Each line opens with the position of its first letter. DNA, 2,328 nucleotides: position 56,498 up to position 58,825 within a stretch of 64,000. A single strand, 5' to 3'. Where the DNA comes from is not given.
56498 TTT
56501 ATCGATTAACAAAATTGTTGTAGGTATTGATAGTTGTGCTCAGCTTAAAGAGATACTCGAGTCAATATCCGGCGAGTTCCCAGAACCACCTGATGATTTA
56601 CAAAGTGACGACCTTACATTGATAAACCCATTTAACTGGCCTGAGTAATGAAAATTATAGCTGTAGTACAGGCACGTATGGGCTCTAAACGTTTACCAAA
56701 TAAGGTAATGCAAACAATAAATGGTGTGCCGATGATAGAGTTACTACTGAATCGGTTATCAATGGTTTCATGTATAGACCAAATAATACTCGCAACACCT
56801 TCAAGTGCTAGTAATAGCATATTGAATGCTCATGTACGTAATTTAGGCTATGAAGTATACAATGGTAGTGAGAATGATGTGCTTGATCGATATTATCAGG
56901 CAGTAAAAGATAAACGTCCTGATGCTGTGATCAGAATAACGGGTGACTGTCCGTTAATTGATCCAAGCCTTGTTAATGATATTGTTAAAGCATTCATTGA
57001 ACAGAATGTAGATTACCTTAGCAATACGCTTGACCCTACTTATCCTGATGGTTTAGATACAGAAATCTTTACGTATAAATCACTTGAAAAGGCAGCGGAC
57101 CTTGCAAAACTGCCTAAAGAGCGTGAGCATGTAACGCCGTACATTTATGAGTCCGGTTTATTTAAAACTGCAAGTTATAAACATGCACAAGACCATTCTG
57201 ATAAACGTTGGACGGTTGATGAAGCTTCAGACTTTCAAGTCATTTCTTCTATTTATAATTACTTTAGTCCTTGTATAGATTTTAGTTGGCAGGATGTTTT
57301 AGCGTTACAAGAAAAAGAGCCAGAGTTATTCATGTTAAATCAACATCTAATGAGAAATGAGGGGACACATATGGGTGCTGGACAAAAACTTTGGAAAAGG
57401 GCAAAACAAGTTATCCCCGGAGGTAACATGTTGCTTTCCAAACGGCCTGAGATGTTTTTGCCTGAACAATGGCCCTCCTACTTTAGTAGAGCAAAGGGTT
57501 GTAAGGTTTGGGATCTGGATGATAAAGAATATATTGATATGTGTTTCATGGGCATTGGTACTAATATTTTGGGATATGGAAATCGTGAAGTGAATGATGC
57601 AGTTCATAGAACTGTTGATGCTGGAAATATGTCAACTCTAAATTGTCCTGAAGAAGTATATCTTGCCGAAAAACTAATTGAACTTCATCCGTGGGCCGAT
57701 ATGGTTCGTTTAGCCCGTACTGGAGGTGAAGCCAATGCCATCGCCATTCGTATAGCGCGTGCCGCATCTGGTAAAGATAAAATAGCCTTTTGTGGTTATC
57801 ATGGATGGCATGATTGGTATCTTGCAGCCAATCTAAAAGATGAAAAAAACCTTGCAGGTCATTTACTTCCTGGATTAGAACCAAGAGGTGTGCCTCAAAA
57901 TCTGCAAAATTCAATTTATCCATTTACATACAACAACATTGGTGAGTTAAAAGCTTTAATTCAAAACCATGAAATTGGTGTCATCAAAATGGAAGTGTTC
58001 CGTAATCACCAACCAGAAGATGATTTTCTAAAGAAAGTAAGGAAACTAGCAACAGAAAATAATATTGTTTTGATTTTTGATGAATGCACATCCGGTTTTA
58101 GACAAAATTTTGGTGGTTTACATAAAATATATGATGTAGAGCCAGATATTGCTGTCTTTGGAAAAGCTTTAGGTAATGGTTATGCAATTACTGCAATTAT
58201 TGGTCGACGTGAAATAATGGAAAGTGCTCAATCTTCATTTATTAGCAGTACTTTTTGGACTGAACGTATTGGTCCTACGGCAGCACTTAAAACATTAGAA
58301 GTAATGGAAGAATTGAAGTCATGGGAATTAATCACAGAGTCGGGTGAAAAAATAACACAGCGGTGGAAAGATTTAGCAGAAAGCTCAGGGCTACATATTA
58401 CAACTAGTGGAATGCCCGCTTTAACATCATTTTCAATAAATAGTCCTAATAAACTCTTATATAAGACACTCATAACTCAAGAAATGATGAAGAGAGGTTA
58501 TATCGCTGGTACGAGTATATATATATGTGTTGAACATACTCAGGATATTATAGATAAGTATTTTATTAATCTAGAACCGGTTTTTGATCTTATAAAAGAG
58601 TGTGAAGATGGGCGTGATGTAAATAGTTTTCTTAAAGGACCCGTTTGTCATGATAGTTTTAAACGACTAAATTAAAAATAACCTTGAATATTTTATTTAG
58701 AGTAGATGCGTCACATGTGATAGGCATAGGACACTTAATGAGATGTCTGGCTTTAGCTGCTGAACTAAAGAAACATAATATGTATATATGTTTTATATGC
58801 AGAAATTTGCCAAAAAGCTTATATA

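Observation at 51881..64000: Non-canonical pseudaminic-acid-type nonulosonic acid cluster with extra tailoring enzymes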

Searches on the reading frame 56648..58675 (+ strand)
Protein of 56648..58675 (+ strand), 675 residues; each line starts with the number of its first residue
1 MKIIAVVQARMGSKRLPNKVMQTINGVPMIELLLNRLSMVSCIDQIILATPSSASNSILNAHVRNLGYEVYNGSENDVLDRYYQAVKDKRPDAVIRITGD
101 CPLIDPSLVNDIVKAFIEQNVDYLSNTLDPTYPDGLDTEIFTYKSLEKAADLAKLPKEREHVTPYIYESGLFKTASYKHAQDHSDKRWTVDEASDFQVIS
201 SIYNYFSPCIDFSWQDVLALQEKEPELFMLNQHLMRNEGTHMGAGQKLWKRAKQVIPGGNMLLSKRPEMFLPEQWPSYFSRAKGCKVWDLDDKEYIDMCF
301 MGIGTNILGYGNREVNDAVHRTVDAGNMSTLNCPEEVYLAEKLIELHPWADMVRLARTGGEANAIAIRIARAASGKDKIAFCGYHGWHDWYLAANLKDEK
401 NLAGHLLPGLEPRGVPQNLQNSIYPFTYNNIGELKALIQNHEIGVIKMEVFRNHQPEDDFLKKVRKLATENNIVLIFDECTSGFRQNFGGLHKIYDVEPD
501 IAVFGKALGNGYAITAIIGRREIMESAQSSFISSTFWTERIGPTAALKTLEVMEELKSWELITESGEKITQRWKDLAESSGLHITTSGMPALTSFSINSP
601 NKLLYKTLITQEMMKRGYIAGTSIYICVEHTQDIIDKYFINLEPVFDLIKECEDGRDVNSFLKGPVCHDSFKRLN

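Call 3: search_protein_families(library=ncbifam, proteins=[window:56648-58675:+], max_evalue=0.00001)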
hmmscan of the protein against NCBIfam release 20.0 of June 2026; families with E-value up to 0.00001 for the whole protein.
window:56648-58675:+ (675 aa): 72 families (the best 25 are shown)
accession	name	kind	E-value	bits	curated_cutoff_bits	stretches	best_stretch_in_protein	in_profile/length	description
NF004856.0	PRK06209.1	equivalog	2.8e-74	250.2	486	1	242-675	8-441/450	glutamate-1-semialdehyde 2,1-aminomutase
NF000818.0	PRK00062.1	subfamily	1.9e-60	204.7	398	1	244-604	5-368/429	glutamate-1-semialdehyde 2,1-aminomutase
NF041362.1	GntE_guanitoxin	equivalog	2.2e-59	201.1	525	1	243-606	6-379/426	guanitoxin biosynthesis PLP-dependent transaminase GntE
TIGR00713.1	hemL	equivalog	6.5e-58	196.4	527.3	1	246-603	3-363/423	glutamate-1-semialdehyde 2,1-aminomutase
NF009055.0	PRK12389.1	equivalog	3.1e-41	141.4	637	1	246-589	7-354/431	glutamate-1-semialdehyde 2,1-aminomutase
TIGR00707.1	argD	subfamily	7.2e-36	123.8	410.05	1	276-619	10-347/381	acetylornithine/succinylornithine family transaminase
NF004426.0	PRK05769.1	equivalog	1.1e-31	110.1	552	1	273-618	34-403/441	acetyl ornithine aminotransferase family protein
NF049939.1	HyAminethphonNHLyPbfA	equivalog_domain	2.8e-30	105.1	525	1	279-582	47-364/442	(R)-1-hydroxy-2-aminoethylphosphonate ammonia-lyase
NF005993.0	PRK08117.1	subfamily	1e-29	103.4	574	2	455-601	224-371/433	aspartate aminotransferase family protein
NF049976.1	AmadipTransam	equivalog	2.3e-29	102.6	650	1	276-582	15-338/416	2-aminoadipate transaminase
NF006228.0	PRK08360.1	equivalog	3.9e-29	101.6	608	2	456-579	222-346/443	aspartate aminotransferase family protein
NF002874.0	PRK03244.1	equivalog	1.1e-28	100.2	457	1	279-586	29-332/399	acetylornithine transaminase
NF001864.0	PRK00615.1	equivalog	1.8e-28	99.3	706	1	249-526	11-289/433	glutamate-1-semialdehyde aminotransferase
NF003468.0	PRK05093.1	subfamily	2.3e-28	99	522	2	421-596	165-344/405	acetylornithine/succinyldiaminopimelate transaminase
NF005376.0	PRK06918.1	equivalog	3.8e-27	94.8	676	2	456-597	237-379/451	4-aminobutyrate--2-oxoglutarate transaminase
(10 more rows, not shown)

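Call 4: search_protein_families(library=pfam, proteins=[window:56648-58675:+], max_evalue=0.00001)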
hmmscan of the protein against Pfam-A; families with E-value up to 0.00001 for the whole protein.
window:56648-58675:+ (675 aa): 3 families
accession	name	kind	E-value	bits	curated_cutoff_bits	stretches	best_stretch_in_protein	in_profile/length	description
PF00202.27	Aminotran_3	-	3.1e-39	135.3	30.5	1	278-622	12-369/403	Aminotransferase class-III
PF02348.25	CTP_transf_3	-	1e-28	101.1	22.6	1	4-172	1-168/217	Cytidylyltransferase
PF12804.13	NTP_transf_3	-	1.3e-07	32.4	27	1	10-122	11-117/160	MobA-like NTP transferase domain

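Call 14: search_solved_structures(query=window:56648-58675:+, max_evalue=1e-10)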
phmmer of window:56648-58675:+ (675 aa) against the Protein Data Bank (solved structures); distinct sequences matched with E-value up to 1e-10: 84 (the best 60 are shown).
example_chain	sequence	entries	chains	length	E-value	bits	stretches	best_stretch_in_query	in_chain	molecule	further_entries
6oew_A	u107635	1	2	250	1.1e-39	139.2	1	1-232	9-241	Cytidylyltransferase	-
6w80_A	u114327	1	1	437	2.9e-37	131.2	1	245-595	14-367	Glutamate-1-semialdehyde 2,1-aminomutase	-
3fq7_A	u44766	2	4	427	3e-35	124.6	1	248-581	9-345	Glutamate-1-semialdehyde 2,1-aminomutase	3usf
3fq8_A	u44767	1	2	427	3e-35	124.6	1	248-581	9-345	Glutamate-1-semialdehyde 2,1-aminomutase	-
2hoy_A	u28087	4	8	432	3e-35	124.6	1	248-581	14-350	Glutamate-1-semialdehyde 2,1-aminomutase (GSAM) apo-form | Glutamate-1-semialdehyde 2,1-aminomutase (GSAM) pmp-form | Glutamate-1-semialdehyde 2,1-aminomutase (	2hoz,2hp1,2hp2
6hbs_A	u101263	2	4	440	4.3e-35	124.1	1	247-592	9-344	Aminopentol aminotransferase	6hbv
3fqa_A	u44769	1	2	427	5.7e-35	123.7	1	248-581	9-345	Glutamate-1-semialdehyde 2,1-aminomutase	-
2gsa_A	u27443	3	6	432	5.7e-35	123.7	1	248-581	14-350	GLUTAMATE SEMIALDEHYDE AMINOTRANSFERASE | PROTEIN (GLUTAMATE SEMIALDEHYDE AMINOTRANSFERASE)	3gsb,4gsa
2cfb_A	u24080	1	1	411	1.3e-34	122.5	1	276-584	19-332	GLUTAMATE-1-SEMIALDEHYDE 2,1-AMINOMUTASE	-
2e7u_A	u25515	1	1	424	3e-34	121.3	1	248-596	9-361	Glutamate-1-semialdehyde 2,1-aminomutase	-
5hdm_A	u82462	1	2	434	3.4e-34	121.1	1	246-573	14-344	Glutamate-1-semialdehyde 2,1-aminomutase 1, chloroplastic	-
7lld_A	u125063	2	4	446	4.1e-34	120.8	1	270-602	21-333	C-6' aminotransferase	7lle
5i92_A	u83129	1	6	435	4.3e-34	120.8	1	239-582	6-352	Glutamate-1-semialdehyde 2,1-aminomutase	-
2epj_A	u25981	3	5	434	9.2e-34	119.7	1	246-593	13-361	Glutamate-1-semialdehyde 2,1-aminomutase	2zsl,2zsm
7lm0_A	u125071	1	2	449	1.3e-33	119.2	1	280-596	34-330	C-6' aminotransferase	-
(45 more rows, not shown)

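Call 28: find_homologous_proteins(query=window:56648-58675:+, max_evalue=1e-20)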
Query window:56648-58675:+ (675 aa): 8000 proteins with E <= 1e-20 among 8000 candidates; the best 120 are listed.
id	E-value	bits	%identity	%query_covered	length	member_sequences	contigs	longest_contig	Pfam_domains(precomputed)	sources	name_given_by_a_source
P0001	0.0e+0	1569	100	100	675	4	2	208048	PF00202.28,PF12804.14,PF02348.26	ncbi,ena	-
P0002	0.0e+0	1285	81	100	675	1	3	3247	PF00202.28,PF12804.14,PF02348.26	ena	-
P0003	0.0e+0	1284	81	100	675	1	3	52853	PF00202.28,PF12804.14,PF02348.26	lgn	-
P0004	0.0e+0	1283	81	100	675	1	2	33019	PF00202.28,PF12804.14,PF02348.26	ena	-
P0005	0.0e+0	1282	81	100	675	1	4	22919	PF00202.28,PF12804.14,PF02348.26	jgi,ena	-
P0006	0.0e+0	1255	78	100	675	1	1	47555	PF00202.28,PF12804.14,PF02348.26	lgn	-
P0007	0.0e+0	1247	80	97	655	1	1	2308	PF00202.28,PF02348.26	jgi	jgi:glutamate-1-semialdehyde 2,1-aminomutase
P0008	0.0e+0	1140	71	100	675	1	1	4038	PF00202.28,PF12804.14,PF02348.26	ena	-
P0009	0.0e+0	1139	71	100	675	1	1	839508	PF00202.28,PF12804.14,PF02348.26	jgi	jgi:glutamate-1-semialdehyde 2,1-aminomutase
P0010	0.0e+0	1138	70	100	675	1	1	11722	PF00202.28,PF12804.14,PF02348.26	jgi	jgi:glutamate-1-semialdehyde 2,1-aminomutase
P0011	0.0e+0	1137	71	100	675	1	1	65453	PF00202.28,PF12804.14,PF02348.26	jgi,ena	-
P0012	0.0e+0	1135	71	100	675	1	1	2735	PF00202.28,PF12804.14,PF02348.26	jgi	jgi:glutamate-1-semialdehyde 2,1-aminomutase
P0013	0.0e+0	1133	70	100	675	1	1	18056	PF00202.28,PF12804.14,PF02348.26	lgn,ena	-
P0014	0.0e+0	1133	70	100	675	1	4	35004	PF00202.28,PF12804.14,PF02348.26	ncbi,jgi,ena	jgi:glutamate-1-semialdehyde 2,1-aminomutase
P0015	0.0e+0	1131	71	100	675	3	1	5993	PF00202.28,PF12804.14,PF02348.26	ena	-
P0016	0.0e+0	1129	71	99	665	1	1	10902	PF00202.28,PF12804.14,PF02348.26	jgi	jgi:glutamate-1-semialdehyde 2,1-aminomutase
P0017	0.0e+0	1128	71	100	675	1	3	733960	PF00202.28,PF12804.14,PF02348.26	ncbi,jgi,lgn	jgi:glutamate-1-semialdehyde 2,1-aminomutase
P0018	0.0e+0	1128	70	100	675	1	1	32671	PF00202.28,PF12804.14,PF02348.26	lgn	-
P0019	0.0e+0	1126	70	100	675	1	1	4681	PF00202.28,PF12804.14,PF02348.26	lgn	-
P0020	0.0e+0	1126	70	100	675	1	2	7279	PF00202.28,PF02348.26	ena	-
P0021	0.0e+0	1126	70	100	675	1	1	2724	PF00202.28,PF12804.14,PF02348.26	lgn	-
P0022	0.0e+0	1125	70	100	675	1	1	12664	PF00202.28,PF12804.14,PF02348.26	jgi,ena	-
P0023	0.0e+0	1124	71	100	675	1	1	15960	PF00202.28,PF12804.14,PF02348.26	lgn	-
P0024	0.0e+0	1122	70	100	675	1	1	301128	PF00202.28,PF12804.14,PF02348.26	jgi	-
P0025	0.0e+0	1121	70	100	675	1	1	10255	PF00202.28,PF12804.14,PF02348.26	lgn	-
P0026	0.0e+0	1120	71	100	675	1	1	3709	PF00202.28,PF12804.14,PF02348.26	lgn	-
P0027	0.0e+0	1119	69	100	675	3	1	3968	PF00202.28,PF12804.14,PF02348.26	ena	-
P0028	0.0e+0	1119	70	100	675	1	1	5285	PF00202.28,PF12804.14,PF02348.26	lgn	-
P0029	0.0e+0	1119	71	99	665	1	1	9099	PF00202.28,PF12804.14,PF02348.26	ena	-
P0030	0.0e+0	1118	70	100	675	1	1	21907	PF00202.28,PF12804.14,PF02348.26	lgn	-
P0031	0.0e+0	1118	70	100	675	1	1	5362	PF00202.28,PF12804.14,PF02348.26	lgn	-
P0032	0.0e+0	1118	69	100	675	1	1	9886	PF00202.28,PF02348.26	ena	-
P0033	0.0e+0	1117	69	100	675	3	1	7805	PF00202.28,PF12804.14,PF02348.26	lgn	-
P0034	0.0e+0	1117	69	100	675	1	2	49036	PF00202.28,PF12804.14,PF02348.26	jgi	-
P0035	0.0e+0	1117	70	100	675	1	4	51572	PF00202.28,PF12804.14,PF02348.26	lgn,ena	-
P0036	0.0e+0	1115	71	99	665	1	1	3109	PF00202.28,PF12804.14,PF02348.26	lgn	-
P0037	0.0e+0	1114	70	100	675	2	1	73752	PF00202.28,PF12804.14,PF02348.26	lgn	-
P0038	0.0e+0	1113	69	99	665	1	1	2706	PF00202.28,PF02348.26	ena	-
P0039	0.0e+0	1113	69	100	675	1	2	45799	PF00202.28,PF12804.14,PF02348.26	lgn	-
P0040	0.0e+0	1113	69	100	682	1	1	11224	PF00202.28,PF12804.14,PF02348.26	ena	-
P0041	0.0e+0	1112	69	100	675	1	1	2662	PF00202.28,PF12804.14,PF02348.26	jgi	-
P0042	0.0e+0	1112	69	100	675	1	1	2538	PF00202.28,PF12804.14,PF02348.26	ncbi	-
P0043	0.0e+0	1111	71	100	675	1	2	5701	PF00202.28,PF02348.26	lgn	-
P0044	0.0e+0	1111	69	100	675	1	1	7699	PF00202.28,PF12804.14,PF02348.26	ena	-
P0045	0.0e+0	1111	69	100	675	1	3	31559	PF00202.28,PF12804.14,PF02348.26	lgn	-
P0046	0.0e+0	1110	68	100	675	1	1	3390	PF00202.28,PF12804.14,PF02348.26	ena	-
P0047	0.0e+0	1109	69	100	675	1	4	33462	PF00202.28,PF12804.14,PF02348.26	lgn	-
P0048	0.0e+0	1108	68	100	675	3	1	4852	PF00202.28,PF02348.26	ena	-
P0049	0.0e+0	1108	71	100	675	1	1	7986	PF00202.28,PF12804.14,PF02348.26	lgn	-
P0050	0.0e+0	1107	70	100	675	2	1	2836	PF00202.28,PF12804.14,PF02348.26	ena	-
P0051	0.0e+0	1107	69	100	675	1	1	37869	PF00202.28,PF12804.14,PF02348.26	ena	-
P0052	0.0e+0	1107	69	100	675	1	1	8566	PF00202.28,PF12804.14,PF02348.26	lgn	-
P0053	0.0e+0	1107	70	100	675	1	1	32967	PF00202.28,PF12804.14,PF02348.26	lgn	-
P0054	0.0e+0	1107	69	100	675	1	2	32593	PF00202.28,PF12804.14,PF02348.26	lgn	-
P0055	0.0e+0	1106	70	100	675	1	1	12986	PF00202.28,PF12804.14,PF02348.26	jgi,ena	jgi:glutamate-1-semialdehyde 2,1-aminomutase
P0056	0.0e+0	1106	68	100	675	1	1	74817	PF00202.28,PF12804.14,PF02348.26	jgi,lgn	jgi:glutamate-1-semialdehyde 2,1-aminomutase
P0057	0.0e+0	1105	69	100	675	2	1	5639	PF00202.28,PF12804.14,PF02348.26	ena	-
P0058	0.0e+0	1105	69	100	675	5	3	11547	PF00202.28,PF12804.14,PF02348.26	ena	-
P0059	0.0e+0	1105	70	100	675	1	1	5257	PF00202.28,PF12804.14,PF02348.26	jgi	jgi:glutamate-1-semialdehyde 2,1-aminomutase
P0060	0.0e+0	1105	70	100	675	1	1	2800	PF00202.28,PF12804.14,PF02348.26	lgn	-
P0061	0.0e+0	1105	68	100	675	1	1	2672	PF00202.28,PF12804.14,PF02348.26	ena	-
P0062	0.0e+0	1105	69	100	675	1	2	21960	PF00202.28,PF12804.14,PF02348.26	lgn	-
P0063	0.0e+0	1104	69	100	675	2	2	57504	PF00202.28,PF12804.14,PF02348.26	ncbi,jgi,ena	-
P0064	0.0e+0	1104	69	100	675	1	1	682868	PF00202.28,PF12804.14,PF02348.26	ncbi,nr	ncbi:MAG: aminotransferase class III-fold pyridoxal phosphate-dependent enzyme [Nitrospirae bacteriu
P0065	0.0e+0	1103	68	100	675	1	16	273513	PF00202.28,PF12804.14,PF02348.26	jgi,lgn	-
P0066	0.0e+0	1103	69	100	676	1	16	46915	PF00202.28,PF12804.14,PF02348.26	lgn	-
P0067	0.0e+0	1102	69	100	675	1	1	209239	PF00202.28,PF12804.14,PF02348.26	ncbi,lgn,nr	ncbi:MAG: aminotransferase class III-fold pyridoxal phosphate-dependent enzyme [Desulfuromonadales b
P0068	0.0e+0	1102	69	100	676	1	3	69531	PF00202.28,PF12804.14,PF02348.26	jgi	jgi:glutamate-1-semialdehyde 2,1-aminomutase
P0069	0.0e+0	1102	68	100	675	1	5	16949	PF00202.28,PF12804.14,PF02348.26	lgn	-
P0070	0.0e+0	1102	69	100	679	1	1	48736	PF00202.28,PF12804.14,PF02348.26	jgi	jgi:glutamate-1-semialdehyde 2,1-aminomutase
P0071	0.0e+0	1101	69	100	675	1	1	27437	PF00202.28,PF12804.14,PF02348.26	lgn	-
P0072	0.0e+0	1101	69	100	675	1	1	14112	PF00202.28,PF12804.14,PF02348.26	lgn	-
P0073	0.0e+0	1101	69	100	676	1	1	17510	PF00202.28,PF12804.14,PF02348.26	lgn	-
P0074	0.0e+0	1101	69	100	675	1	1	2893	PF00202.28,PF12804.14,PF02348.26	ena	-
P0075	0.0e+0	1101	68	100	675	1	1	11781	PF00202.28,PF02348.26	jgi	-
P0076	0.0e+0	1101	69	100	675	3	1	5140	PF00202.28,PF12804.14,PF02348.26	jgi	jgi:glutamate-1-semialdehyde 2,1-aminomutase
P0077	0.0e+0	1101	69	100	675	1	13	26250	PF00202.28,PF12804.14,PF02348.26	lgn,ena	-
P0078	0.0e+0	1100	69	100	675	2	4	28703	PF00202.28,PF12804.14,PF02348.26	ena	-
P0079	0.0e+0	1100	68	100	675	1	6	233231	PF00202.28,PF12804.14,PF02348.26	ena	-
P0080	0.0e+0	1100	69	100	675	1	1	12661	PF00202.28,PF12804.14,PF02348.26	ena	-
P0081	0.0e+0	1100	68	100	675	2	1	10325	PF00202.28,PF12804.14,PF02348.26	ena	-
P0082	0.0e+0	1100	69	100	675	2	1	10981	PF00202.28,PF12804.14,PF02348.26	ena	-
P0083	0.0e+0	1100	68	100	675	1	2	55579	PF00202.28,PF12804.14,PF02348.26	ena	-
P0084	0.0e+0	1099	69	100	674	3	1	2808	PF00202.28,PF12804.14,PF02348.26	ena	-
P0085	0.0e+0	1099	68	100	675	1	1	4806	PF00202.28,PF02348.26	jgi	jgi:glutamate-1-semialdehyde 2,1-aminomutase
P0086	0.0e+0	1099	68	100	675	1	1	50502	PF00202.28,PF12804.14,PF02348.26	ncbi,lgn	ncbi:MAG: aminotransferase class III-fold pyridoxal phosphate-dependent enzyme [Pseudomonadota bacte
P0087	0.0e+0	1099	69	100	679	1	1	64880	PF00202.28,PF12804.14,PF02348.26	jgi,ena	-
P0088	0.0e+0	1099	68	100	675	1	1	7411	PF00202.28,PF12804.14,PF02348.26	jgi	-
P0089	0.0e+0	1099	68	100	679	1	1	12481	PF00202.28,PF12804.14,PF02348.26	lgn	-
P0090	0.0e+0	1098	69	100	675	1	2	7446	PF00202.28,PF12804.14,PF02348.26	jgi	jgi:glutamate-1-semialdehyde 2,1-aminomutase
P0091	0.0e+0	1098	69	100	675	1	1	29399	PF00202.28,PF12804.14,PF02348.26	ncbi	ncbi:MAG: aminotransferase class III-fold pyridoxal phosphate-dependent enzyme [Nitrospiraceae bacte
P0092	0.0e+0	1098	68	100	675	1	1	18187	PF00202.28,PF12804.14,PF02348.26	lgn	-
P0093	0.0e+0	1098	69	100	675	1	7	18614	PF00202.28,PF12804.14,PF02348.26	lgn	-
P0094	0.0e+0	1097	68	100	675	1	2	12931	PF00202.28,PF12804.14,PF02348.26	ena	-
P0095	0.0e+0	1097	68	100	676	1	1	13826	PF00202.28,PF12804.14,PF02348.26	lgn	-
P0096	0.0e+0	1097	68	100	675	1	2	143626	PF00202.28,PF12804.14,PF02348.26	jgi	jgi:glutamate-1-semialdehyde 2,1-aminomutase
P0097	0.0e+0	1097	68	100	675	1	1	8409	PF00202.28,PF12804.14,PF02348.26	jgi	jgi:glutamate-1-semialdehyde 2,1-aminomutase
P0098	0.0e+0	1096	68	100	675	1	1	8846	PF00202.28,PF12804.14,PF02348.26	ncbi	-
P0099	0.0e+0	1096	68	100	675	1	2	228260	PF00202.28,PF12804.14,PF02348.26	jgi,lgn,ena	-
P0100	0.0e+0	1096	68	100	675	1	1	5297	PF00202.28,PF12804.14,PF02348.26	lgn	-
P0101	0.0e+0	1096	68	100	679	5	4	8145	PF00202.28,PF02348.26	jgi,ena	jgi:glutamate-1-semialdehyde 2,1-aminomutase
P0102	0.0e+0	1096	68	100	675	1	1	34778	PF00202.28,PF12804.14,PF02348.26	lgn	-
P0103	0.0e+0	1096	68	100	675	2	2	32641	PF00202.28,PF12804.14,PF02348.26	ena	-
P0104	0.0e+0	1095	69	100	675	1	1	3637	PF00202.28,PF12804.14,PF02348.26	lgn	-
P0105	0.0e+0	1095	68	100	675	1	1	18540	PF00202.28,PF12804.14,PF02348.26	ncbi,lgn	-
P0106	0.0e+0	1095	69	100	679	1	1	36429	PF00202.28,PF12804.14,PF02348.26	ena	-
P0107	0.0e+0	1095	68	100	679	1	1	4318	PF00202.28,PF12804.14,PF02348.26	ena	-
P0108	0.0e+0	1095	68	100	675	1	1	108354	PF00202.28,PF12804.14,PF02348.26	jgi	-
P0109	0.0e+0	1095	69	100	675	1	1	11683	PF00202.28,PF12804.14,PF02348.26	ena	-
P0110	0.0e+0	1095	68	100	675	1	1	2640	PF00202.28,PF12804.14,PF02348.26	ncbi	-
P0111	0.0e+0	1095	68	100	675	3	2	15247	PF00202.28,PF12804.14,PF02348.26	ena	-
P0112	0.0e+0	1095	69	100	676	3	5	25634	PF00202.28,PF12804.14,PF02348.26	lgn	-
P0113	0.0e+0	1095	69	100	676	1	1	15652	PF00202.28,PF12804.14,PF02348.26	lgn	-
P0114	0.0e+0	1095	68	100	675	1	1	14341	PF00202.28,PF12804.14,PF02348.26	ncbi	-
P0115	0.0e+0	1094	68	100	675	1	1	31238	PF00202.28,PF12804.14,PF02348.26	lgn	-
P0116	0.0e+0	1094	69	100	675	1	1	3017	PF00202.28,PF12804.14,PF02348.26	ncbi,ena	-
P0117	0.0e+0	1094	68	100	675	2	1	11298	PF00202.28,PF12804.14,PF02348.26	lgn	-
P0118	0.0e+0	1093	68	100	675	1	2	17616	PF00202.28,PF12804.14,PF02348.26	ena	-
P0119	0.0e+0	1093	69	100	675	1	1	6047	PF00202.28,PF12804.14,PF02348.26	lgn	-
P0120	0.0e+0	1093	69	100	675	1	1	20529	PF00202.28,PF12804.14,PF02348.26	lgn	-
